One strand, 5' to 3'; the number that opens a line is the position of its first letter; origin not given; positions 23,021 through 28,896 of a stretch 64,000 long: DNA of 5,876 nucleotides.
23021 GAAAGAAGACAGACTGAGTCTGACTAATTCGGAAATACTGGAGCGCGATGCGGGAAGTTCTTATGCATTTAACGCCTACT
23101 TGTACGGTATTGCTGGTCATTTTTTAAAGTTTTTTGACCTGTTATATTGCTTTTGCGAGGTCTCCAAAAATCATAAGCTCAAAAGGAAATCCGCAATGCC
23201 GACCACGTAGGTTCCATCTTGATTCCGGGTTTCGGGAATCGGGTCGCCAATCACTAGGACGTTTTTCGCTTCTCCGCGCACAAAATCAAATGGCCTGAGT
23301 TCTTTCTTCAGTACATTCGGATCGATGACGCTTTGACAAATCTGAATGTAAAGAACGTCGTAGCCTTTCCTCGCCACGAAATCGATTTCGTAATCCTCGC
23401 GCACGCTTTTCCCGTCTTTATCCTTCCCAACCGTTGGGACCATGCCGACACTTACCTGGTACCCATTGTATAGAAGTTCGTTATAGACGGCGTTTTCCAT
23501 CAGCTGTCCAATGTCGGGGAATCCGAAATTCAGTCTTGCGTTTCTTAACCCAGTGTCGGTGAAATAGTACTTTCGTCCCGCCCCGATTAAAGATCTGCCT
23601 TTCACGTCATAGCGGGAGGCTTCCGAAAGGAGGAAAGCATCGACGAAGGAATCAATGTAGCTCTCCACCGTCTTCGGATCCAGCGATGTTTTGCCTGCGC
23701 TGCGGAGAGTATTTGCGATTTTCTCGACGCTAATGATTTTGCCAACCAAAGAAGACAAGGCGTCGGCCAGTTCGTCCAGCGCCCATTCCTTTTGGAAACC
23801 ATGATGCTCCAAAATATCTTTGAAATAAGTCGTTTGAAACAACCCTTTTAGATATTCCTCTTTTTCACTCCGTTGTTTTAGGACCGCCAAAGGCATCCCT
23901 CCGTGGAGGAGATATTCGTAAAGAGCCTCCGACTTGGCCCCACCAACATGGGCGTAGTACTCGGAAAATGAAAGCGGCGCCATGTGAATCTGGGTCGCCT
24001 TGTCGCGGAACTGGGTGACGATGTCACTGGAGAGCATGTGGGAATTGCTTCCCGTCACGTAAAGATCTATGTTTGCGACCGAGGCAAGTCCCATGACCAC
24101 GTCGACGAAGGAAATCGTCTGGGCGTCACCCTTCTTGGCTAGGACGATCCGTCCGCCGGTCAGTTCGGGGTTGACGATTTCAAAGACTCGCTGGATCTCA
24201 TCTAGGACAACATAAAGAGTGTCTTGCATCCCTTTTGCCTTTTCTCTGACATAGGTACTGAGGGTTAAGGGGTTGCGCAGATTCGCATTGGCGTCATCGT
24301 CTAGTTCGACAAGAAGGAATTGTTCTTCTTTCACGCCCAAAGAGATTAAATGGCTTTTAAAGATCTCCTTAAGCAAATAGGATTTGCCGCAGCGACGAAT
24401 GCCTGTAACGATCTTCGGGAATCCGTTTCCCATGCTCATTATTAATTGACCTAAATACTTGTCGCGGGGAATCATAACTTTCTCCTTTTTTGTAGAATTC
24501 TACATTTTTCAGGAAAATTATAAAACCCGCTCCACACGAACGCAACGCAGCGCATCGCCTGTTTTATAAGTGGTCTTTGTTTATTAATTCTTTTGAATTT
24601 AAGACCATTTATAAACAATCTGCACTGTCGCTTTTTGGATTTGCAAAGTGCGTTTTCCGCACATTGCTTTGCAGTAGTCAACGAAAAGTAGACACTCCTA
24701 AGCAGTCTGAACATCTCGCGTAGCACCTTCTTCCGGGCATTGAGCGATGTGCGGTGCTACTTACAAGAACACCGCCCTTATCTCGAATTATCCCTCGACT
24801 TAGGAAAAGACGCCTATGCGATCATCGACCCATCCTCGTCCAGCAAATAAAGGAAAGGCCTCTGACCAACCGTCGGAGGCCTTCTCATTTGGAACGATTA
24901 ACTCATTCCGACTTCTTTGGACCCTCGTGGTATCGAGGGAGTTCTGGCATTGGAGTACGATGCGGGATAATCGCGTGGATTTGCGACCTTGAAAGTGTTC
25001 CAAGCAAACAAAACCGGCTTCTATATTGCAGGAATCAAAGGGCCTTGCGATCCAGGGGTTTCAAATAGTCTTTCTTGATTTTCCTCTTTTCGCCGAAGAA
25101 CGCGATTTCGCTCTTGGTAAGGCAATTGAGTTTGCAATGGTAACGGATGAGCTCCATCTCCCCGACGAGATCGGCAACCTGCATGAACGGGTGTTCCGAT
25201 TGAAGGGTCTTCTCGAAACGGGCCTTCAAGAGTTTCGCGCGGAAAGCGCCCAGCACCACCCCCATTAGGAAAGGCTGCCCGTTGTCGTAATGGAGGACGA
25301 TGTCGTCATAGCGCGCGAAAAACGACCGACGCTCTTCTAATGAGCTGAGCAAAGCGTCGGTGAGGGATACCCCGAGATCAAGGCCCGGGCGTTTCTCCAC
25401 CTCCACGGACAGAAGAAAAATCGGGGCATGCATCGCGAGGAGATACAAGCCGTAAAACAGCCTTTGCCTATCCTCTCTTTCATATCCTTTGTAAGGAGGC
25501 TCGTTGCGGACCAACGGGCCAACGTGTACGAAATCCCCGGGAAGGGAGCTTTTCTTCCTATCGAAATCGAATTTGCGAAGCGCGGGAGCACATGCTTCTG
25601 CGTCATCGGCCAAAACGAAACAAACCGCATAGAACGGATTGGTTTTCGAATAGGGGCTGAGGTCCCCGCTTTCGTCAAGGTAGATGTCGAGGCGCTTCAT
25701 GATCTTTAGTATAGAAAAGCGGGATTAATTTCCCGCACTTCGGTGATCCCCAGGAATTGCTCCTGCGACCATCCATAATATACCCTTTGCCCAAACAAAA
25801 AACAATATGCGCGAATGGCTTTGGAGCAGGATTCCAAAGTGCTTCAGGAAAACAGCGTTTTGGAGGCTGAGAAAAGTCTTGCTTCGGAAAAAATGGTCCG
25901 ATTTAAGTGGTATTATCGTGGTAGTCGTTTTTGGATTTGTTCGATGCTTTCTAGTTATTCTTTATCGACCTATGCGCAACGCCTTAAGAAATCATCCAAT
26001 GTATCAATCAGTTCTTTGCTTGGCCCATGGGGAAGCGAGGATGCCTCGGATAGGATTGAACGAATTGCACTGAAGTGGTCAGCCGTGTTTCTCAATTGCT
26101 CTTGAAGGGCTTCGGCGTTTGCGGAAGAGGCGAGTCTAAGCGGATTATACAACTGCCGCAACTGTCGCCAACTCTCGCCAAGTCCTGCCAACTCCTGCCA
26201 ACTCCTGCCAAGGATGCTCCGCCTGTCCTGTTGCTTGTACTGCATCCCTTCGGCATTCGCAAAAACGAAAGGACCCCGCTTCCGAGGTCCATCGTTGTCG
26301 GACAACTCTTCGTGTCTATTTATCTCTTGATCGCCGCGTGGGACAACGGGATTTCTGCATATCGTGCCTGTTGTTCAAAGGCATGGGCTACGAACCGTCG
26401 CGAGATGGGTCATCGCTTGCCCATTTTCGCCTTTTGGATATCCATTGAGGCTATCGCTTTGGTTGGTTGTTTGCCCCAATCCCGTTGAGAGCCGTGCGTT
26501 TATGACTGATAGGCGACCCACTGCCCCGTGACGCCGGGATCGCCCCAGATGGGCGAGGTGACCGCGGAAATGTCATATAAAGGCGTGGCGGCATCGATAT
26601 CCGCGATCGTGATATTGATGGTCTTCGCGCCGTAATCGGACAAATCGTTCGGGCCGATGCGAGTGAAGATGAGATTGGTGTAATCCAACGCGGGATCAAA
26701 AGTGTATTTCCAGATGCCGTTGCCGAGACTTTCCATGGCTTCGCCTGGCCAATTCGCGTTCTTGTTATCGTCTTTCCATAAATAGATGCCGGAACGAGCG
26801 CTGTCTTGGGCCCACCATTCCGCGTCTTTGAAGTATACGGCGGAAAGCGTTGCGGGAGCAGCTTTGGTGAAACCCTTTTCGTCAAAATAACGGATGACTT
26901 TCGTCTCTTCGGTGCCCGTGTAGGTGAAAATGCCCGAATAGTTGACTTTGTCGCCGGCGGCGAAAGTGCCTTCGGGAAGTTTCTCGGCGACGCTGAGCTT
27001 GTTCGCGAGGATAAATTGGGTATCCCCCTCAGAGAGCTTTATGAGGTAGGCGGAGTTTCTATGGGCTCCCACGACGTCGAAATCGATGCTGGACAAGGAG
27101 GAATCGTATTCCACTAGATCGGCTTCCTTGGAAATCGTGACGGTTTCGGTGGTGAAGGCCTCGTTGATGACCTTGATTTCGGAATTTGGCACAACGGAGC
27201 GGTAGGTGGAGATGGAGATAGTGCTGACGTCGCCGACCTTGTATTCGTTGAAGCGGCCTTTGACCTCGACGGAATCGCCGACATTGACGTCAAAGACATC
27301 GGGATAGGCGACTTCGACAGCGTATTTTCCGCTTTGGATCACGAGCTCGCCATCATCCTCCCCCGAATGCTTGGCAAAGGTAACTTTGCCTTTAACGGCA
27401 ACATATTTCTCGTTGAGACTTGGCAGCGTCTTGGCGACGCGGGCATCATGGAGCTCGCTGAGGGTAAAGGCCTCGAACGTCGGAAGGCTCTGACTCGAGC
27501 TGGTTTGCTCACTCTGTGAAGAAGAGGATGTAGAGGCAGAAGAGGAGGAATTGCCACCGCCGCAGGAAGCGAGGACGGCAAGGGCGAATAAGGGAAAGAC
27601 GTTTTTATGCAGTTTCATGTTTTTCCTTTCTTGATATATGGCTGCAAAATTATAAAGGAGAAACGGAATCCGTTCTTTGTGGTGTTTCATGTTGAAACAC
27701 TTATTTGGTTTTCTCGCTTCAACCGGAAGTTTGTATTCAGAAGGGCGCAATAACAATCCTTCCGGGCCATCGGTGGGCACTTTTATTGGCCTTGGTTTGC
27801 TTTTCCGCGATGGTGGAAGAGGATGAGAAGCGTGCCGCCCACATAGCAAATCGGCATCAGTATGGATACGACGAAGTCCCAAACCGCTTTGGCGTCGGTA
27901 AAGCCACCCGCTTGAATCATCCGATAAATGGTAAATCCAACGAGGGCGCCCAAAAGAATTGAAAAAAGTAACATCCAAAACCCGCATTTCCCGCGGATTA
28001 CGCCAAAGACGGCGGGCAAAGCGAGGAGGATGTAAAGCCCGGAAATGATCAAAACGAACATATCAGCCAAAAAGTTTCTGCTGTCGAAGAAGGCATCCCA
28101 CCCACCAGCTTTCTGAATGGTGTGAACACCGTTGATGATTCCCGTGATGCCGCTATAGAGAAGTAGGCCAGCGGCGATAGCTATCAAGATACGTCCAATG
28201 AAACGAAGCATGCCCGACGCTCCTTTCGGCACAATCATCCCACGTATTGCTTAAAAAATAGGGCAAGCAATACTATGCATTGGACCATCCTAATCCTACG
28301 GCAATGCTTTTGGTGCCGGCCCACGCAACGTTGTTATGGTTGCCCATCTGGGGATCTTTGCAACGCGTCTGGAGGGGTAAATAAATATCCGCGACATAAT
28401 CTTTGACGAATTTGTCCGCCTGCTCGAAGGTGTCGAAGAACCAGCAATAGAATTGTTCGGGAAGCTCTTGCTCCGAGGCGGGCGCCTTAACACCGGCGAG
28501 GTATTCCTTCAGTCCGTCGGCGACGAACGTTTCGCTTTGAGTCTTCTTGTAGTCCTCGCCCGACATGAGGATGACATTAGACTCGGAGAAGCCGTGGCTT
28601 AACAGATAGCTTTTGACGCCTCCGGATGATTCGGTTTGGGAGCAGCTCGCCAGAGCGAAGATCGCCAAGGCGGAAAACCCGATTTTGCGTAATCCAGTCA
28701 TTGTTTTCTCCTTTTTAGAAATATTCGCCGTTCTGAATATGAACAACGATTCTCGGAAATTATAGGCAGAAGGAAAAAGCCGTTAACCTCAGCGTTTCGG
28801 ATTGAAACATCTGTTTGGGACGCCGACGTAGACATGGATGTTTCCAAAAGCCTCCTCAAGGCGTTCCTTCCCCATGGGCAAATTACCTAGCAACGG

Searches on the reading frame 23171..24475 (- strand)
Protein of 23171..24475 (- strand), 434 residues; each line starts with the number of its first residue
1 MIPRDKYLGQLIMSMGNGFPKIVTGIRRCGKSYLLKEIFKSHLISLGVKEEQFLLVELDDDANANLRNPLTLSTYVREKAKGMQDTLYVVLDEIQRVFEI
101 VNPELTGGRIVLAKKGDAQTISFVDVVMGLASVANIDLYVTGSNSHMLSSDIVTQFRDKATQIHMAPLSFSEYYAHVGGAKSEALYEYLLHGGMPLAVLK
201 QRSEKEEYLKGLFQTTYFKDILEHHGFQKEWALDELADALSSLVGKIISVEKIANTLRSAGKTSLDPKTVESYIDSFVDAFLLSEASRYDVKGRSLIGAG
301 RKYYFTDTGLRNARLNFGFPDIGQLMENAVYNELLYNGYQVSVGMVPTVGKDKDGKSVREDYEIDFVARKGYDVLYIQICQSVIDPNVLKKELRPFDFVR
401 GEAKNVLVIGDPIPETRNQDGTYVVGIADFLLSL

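Call 9: search_protein_families(library=pfam, proteins=[window:23171-24475:-], max_evalue=0.01)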
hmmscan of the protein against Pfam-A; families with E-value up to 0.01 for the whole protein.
window:23171-24475:- (434 aa): 3 families
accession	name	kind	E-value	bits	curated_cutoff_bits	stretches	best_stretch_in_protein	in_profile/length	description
PF13173.12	AAA_14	-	5.7e-26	91.5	27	1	20-173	4-128/129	AAA domain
PF13635.12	DUF4143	-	6.1e-16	59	28.1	1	219-380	2-158/160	Domain of unknown function (DUF4143)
PF01637.24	ATPase_2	-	0.0031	17.8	33.2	0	12-66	14-65/225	ATPase domain predominantly from Archaea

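Call 69: search_protein_families(library=padloc, proteins=[window:23171-24475:-], max_evalue=0.001)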
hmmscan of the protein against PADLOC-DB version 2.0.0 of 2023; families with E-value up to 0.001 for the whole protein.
window:23171-24475:- (434 aa): 7 families
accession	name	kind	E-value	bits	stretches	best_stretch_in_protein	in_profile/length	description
PDLC04787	PDC-S01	-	7.9e-100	332.6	2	123-433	107-408/412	-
PDLC04789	PDC-S01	-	6.8e-40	135.2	2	131-335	97-300/375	-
PDLC04790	PDC-S01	-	1.3e-16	58.4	1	180-336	169-327/422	-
PDLC04791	PDC-S01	-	8e-15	52.4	1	134-379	111-349/395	-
PDLC04786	PDC-S01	-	5.3e-10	36.6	0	20-101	22-103/439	-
PDLC04788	PDC-S01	-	2.4e-07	28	0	183-317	178-313/448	-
PDLC04792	PDC-S01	-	3.6e-05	20.6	0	22-101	23-102/452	-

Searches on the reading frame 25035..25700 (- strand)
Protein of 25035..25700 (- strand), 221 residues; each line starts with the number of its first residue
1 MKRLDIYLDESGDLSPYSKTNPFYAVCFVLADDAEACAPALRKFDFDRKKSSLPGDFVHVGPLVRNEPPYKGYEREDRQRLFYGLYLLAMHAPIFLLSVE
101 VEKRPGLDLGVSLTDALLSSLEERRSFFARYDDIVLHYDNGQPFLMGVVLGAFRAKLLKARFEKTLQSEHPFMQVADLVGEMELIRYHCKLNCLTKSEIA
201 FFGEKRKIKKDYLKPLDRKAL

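Call 9: search_protein_families(library=pfam, proteins=[window:25035-25700:-], max_evalue=0.01)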
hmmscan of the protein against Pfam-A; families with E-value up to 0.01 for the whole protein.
window:25035-25700:- (221 aa): 1 family
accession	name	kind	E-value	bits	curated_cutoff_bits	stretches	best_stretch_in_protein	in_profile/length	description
PF12686.12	DUF3800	-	1.9e-05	25.9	21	1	6-179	2-142/149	Protein of unknown function (DUF3800)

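Call 69: search_protein_families(library=padloc, proteins=[window:25035-25700:-], max_evalue=0.001)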
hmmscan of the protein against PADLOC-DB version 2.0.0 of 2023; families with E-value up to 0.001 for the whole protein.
window:25035-25700:- (221 aa): 0 families

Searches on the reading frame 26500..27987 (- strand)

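Call 9: search_protein_families(library=pfam, proteins=[window:26500-27987:-], max_evalue=0.01)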
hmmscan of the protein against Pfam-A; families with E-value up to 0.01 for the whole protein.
window:26500-27987:- (495 aa): 1 family
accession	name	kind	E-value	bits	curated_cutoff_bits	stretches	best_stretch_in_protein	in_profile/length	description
PF16738.10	CBM26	-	5.7e-09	36.4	28.1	1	384-443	1-59/70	Starch-binding module 26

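Call 69: search_protein_families(library=padloc, proteins=[window:26500-27987:-], max_evalue=0.001)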
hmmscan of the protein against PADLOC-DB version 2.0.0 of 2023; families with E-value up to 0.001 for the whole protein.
window:26500-27987:- (495 aa): 0 families

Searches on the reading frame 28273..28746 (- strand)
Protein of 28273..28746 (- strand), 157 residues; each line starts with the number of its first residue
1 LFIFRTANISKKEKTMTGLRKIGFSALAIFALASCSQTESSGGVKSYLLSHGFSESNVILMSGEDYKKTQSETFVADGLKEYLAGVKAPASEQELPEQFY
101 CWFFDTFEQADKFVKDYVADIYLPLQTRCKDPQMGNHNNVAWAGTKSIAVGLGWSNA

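Call 10: search_protein_families(library=pfam, proteins=[window:28273-28746:-], max_evalue=0.01)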
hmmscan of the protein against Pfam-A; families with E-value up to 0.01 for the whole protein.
window:28273-28746:- (157 aa): 0 families

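Call 38: find_homologous_proteins(query=window:28273-28746:-, max_evalue=1e-8)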
Query window:28273-28746:- (157 aa): 21 proteins with E <= 1e-8 among 32 candidates.
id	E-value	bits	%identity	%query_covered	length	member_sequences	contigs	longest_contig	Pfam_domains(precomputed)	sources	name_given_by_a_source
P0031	2.9e-85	302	94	90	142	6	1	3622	-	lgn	-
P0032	1.9e-78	280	87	90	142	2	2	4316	-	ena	-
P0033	4.9e-70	252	79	90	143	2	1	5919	-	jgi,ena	-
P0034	1.2e-69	251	77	90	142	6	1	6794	-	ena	-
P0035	3.9e-65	236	75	90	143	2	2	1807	-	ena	-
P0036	7.1e-63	229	72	90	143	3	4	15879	-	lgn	-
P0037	8.7e-63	229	70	90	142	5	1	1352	-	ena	-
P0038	1.9e-62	228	72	90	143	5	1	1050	-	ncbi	-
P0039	2.6e-62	227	71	89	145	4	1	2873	-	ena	-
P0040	6.5e-60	219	71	89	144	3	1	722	-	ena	-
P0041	2.0e-59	218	67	90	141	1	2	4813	-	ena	-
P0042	3.1e-59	217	68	90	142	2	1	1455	-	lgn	-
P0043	6.5e-59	216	69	89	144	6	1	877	-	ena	-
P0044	1.7e-58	215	68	89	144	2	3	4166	-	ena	-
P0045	3.5e-58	214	67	90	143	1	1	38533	-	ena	-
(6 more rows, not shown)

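Call 89: find_encoding_contigs(protein=P0045, flank=10000, max_places=2)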
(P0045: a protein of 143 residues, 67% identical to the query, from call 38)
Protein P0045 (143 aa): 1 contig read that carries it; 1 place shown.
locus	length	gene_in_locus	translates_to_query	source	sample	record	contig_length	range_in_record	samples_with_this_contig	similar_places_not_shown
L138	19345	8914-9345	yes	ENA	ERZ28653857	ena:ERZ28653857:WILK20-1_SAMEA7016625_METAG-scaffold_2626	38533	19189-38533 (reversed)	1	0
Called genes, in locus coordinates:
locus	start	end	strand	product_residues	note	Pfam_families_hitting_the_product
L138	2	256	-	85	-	?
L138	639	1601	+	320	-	PF10543:ORF6N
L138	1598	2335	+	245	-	PF01381:HTH_3 (weak), PF12844:HTH_19 (weak), PF13560:HTH_31 (weak)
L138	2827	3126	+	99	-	PF12844:HTH_19, PF13560:HTH_31, PF01381:HTH_3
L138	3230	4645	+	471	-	PF00291:PALP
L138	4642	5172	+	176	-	PF13302:Acetyltransf_3, PF00583:Acetyltransf_1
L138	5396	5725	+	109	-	-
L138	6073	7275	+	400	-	PF00999:Na_H_Exchanger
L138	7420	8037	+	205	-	PF08713:DNA_alkylation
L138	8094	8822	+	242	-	PF07947:YhhN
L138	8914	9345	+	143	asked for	-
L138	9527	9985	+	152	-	-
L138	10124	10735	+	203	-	PF13302:Acetyltransf_3, PF00583:Acetyltransf_1 (weak)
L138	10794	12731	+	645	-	-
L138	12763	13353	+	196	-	-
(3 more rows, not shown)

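Call 90: find_encoding_contigs(protein=P0036, flank=10000, max_places=2)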
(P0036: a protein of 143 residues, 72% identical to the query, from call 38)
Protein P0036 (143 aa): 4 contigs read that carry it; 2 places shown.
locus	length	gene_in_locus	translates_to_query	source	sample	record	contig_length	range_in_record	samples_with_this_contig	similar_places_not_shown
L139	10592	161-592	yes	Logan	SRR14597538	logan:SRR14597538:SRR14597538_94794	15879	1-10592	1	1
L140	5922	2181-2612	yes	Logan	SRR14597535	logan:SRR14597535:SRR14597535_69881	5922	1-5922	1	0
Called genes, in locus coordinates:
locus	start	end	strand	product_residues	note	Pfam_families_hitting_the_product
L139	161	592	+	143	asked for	-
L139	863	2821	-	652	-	PF05649:Peptidase_M13_N, PF01431:Peptidase_M13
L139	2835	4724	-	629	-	PF03572:Peptidase_S41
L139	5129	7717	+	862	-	-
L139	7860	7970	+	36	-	-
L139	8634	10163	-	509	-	PF02554:CstA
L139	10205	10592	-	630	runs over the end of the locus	PF00563:EAL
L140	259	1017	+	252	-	PF13306:LRR_5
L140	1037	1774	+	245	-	-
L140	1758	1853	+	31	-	-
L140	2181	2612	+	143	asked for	-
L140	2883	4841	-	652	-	PF05649:Peptidase_M13_N, PF01431:Peptidase_M13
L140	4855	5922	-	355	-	?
